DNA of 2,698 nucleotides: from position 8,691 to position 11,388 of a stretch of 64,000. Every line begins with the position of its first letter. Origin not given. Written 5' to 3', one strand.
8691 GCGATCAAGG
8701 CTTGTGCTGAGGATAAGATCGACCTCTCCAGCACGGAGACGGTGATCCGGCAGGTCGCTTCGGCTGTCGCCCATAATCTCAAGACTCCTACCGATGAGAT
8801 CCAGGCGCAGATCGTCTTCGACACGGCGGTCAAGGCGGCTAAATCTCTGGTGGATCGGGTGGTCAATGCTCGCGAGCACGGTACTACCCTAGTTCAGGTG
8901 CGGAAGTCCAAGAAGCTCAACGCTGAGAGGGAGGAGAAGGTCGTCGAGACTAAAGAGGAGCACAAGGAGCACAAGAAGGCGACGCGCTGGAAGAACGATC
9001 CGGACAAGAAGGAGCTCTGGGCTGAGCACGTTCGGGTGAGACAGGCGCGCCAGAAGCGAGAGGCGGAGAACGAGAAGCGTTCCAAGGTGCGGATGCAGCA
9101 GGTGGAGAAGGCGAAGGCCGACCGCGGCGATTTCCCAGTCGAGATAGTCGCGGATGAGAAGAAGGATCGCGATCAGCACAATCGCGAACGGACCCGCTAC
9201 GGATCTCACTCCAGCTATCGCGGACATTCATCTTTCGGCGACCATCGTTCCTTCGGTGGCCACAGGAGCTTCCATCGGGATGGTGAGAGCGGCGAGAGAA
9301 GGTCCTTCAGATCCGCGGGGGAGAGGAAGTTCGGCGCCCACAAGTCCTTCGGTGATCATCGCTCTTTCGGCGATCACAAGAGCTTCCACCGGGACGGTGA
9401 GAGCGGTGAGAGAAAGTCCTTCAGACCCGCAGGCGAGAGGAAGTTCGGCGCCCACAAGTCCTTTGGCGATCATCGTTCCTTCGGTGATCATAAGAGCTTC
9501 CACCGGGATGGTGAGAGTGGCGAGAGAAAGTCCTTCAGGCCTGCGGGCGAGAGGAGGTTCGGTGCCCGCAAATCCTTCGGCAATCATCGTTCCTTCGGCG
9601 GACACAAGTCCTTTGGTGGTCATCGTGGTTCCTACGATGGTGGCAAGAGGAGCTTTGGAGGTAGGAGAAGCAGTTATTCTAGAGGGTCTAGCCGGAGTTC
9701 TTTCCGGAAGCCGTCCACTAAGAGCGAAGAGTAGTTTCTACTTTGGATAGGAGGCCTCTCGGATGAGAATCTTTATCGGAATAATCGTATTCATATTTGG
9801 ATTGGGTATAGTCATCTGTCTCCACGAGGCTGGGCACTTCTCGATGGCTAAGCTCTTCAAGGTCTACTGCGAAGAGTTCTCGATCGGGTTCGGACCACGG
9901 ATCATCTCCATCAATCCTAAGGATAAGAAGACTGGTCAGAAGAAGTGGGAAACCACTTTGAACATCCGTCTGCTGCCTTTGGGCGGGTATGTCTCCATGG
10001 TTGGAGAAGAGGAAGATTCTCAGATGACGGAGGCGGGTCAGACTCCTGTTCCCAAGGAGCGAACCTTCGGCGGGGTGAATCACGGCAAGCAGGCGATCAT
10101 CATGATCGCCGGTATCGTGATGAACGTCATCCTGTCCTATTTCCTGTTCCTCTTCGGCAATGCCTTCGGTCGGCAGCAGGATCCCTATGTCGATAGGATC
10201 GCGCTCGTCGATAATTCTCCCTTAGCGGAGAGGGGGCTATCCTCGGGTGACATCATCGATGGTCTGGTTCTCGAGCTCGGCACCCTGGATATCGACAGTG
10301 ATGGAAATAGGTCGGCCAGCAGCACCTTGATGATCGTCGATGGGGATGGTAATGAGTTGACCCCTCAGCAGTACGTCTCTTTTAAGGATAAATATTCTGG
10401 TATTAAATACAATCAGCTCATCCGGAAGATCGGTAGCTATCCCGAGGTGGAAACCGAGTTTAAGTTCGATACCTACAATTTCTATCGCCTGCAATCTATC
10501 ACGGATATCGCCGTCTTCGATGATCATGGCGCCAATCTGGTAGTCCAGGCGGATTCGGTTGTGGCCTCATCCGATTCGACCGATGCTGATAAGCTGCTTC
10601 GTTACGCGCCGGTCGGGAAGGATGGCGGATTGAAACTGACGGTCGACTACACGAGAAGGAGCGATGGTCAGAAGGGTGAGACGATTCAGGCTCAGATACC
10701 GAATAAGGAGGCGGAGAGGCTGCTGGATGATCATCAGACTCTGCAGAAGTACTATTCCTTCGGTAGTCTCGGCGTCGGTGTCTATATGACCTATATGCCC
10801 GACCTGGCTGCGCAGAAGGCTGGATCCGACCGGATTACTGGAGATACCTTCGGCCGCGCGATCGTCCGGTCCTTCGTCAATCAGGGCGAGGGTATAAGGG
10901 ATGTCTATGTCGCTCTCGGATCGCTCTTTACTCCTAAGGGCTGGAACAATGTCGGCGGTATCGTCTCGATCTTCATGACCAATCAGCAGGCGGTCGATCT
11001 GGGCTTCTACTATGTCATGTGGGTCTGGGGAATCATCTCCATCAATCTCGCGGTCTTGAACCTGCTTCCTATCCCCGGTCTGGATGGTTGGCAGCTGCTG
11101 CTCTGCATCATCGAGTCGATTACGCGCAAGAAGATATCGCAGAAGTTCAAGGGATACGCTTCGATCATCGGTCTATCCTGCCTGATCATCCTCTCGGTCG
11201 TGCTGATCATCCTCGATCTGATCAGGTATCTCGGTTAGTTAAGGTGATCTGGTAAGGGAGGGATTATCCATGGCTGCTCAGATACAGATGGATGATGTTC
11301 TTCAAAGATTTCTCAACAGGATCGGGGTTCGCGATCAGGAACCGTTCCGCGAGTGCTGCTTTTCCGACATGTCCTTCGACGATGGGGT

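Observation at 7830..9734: A catalytically degenerate Dxr homolog kept in the dxr slot and fused to a long basic repeat tail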

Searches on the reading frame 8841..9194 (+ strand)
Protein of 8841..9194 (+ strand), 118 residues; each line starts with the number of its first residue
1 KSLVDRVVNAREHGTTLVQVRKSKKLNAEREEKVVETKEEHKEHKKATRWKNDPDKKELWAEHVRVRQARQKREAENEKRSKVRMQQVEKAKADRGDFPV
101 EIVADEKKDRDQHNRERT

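Call 29: find_homologous_proteins(query=A4, max_evalue=0.01)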
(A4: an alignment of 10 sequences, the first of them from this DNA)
Query A4 (10 sequences) (118 aa, profile of the alignment): 1 proteins with E <= 0.01 among 8000 candidates.
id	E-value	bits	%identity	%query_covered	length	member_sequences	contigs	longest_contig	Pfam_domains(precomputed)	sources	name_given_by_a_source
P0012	8.8e-10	57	60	17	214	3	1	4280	PF13288.13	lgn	-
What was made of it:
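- Tried and rejected: Word-indexed protein search with the 118-aa module alignment (call 29).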

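Call 56: search_solved_structures(query=A4, max_evalue=10, show_alignments=2)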
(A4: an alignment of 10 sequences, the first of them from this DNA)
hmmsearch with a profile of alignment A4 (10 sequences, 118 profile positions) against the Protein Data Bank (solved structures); distinct sequences matched with E-value up to 10: 0.
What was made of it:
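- On Known RNA-, DNA- or ribosome-binding domains: No PDB sequence hit at E<=10 (call 56).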

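Call 57: search_protein_families(library=pfam, alignment_id=A4, max_evalue=10)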
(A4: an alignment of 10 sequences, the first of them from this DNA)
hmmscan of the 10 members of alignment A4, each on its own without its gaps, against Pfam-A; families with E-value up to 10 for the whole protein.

A. member 1, seq(118 aa): 1 family
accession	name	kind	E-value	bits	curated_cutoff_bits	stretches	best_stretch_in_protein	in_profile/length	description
PF06459.17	RR_TM4-6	-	7.6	6.7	25.1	1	19-96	84-157/277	Ryanodine Receptor TM 4-6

B. families by the number of members that match (of 10 scanned): 13 families
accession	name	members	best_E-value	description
PF06459.17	RR_TM4-6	4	3.5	Ryanodine Receptor TM 4-6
PF06025.17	DUF913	1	0.026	Domain of Unknown Function (DUF913)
PF12870.14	DUF4878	1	0.27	Domain of unknown function (DUF4878)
PF04293.20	SpoVR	1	0.71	SpoVR like protein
PF09831.14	DUF2058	1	0.8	Uncharacterized protein conserved in bacteria (DUF2058)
PF25603.1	SPT23_MGA2_DBD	1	1.9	SPT23/MGA2 DNA-binding domain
PF05961.16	Chordopox_A13L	1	2.9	Chordopoxvirus A13L protein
PF14851.11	FAM176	1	3.3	FAM176 family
PF10593.14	Z1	1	3.4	Z1 domain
PF11744.14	ALMT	1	4.6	Aluminium activated malate transporter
PF17096.10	AIM3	1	6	Altered inheritance of mitochondria protein 3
PF02535.28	Zip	1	7.4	ZIP Zinc transporter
PF01080.22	Presenilin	1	7.5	Presenilin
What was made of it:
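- On Known RNA-, DNA- or ribosome-binding domains: No Pfam hit better than E=0.026 in any one member (call 57).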

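Call 67: predict_structure(alignment_id=A4)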
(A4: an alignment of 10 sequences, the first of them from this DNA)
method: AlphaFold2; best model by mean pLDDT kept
length: 118 residues; sequences in the alignment: 10
mean_pLDDT: 81.4   pTM: 0.34
mean pLDDT of the five models: 81.4, 80.1, 79.4, 78.5, 77.4
residues with pLDDT >= 90: 32; 70-90: 70; 50-70: 16; < 50: 0
segments of 3 or more residues with pLDDT < 50: none
pLDDT, mean of each block of 10 residues (from residue 1): 75 75 87 91 83 77 92 94 85 64 73 81
secondary structure, 60 per line:
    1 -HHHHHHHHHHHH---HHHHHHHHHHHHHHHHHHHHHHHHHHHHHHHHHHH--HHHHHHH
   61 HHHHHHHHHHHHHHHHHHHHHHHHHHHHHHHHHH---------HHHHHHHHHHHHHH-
elements in order: H2-13 H17-51 H54-94 H104-117

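Call 69: fold_search(model_id=the predicted structure, library=pdb)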
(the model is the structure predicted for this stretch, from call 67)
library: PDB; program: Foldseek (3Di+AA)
matches with E <= 10: 0; with E <= 0.001: 0
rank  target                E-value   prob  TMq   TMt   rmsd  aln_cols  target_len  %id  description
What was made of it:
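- On Known RNA-, DNA- or ribosome-binding domains: No Foldseek hit at E<=10 (call 69).
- The module has no Pfam, PDB-sequence or Foldseek relative (calls 56, 57, 69).
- Tried and rejected: Module-only AF2 model plus Foldseek (calls 67, 69).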

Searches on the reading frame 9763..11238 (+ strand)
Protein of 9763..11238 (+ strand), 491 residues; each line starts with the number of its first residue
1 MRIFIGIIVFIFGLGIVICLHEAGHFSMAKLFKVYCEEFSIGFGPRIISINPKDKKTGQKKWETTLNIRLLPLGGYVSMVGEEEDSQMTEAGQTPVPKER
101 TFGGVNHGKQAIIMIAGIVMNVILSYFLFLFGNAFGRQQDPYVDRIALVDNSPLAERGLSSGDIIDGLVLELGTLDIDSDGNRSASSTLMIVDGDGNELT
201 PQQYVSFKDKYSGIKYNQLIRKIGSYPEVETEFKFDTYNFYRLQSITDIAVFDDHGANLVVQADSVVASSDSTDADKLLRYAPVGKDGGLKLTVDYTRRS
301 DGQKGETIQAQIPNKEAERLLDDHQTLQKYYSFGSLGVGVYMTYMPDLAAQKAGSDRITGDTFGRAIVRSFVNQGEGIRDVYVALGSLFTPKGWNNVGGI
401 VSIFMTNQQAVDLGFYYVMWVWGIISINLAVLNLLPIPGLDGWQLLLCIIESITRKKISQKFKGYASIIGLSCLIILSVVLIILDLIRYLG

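Call 3: search_protein_families(library=pfam, proteins=[window:9763-11238:+], max_evalue=1)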
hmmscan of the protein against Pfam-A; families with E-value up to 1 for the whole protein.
window:9763-11238:+ (491 aa): 1 family
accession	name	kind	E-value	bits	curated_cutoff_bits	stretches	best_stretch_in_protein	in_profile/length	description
PF02163.28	Peptidase_M50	-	1.6e-46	158.9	27.2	1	10-477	2-221/221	Peptidase family M50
